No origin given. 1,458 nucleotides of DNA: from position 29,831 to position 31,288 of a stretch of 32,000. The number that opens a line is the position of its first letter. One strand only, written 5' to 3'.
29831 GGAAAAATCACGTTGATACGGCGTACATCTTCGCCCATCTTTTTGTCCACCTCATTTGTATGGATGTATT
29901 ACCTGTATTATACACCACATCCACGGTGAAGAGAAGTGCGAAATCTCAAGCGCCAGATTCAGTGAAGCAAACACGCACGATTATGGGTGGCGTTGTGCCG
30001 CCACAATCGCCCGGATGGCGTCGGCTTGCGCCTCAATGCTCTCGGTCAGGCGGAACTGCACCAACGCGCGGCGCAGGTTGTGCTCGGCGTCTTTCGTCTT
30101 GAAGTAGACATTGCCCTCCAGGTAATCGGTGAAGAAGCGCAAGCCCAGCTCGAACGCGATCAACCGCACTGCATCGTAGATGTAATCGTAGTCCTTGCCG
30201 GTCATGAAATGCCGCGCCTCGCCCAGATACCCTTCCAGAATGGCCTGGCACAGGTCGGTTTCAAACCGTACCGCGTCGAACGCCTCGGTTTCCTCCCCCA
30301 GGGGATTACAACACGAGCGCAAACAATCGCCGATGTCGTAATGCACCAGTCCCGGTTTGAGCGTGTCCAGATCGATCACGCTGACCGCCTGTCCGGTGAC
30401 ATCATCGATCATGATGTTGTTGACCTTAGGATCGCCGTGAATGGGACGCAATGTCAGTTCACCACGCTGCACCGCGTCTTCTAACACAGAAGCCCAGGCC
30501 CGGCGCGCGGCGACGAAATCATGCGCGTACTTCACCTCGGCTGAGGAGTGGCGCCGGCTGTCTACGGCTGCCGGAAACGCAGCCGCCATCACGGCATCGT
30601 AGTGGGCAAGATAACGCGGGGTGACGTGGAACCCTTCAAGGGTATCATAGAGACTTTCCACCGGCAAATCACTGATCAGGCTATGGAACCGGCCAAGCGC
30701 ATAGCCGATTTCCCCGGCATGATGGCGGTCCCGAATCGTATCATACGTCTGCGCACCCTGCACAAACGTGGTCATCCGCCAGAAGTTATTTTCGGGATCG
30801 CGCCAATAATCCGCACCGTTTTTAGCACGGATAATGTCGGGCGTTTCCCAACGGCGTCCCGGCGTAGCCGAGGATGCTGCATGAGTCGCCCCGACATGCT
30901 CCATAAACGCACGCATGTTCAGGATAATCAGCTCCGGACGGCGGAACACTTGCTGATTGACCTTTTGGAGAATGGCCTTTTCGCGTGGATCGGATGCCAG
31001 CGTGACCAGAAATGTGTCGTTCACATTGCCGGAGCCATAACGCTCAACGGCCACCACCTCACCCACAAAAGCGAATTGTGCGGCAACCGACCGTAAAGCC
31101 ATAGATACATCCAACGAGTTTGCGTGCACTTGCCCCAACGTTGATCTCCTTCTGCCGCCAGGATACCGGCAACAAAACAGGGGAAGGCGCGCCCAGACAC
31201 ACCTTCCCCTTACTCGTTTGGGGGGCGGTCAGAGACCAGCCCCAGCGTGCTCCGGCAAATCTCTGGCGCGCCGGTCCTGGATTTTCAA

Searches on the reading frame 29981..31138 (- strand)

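Call 75: search_protein_families(library=pfam, proteins=[window:29981-31138:-], max_evalue=0.001)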
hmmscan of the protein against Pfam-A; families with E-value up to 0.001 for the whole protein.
window:29981-31138:- (385 aa): 2 families
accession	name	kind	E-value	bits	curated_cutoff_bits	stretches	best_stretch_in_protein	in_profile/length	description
PF01636.29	APH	-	2.3e-18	67.3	23.2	1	31-283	2-220/239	Phosphotransferase enzyme family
PF19974.5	TCAD9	-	0.0005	19.8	40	1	201-269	274-334/429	Ternary complex associated domain 9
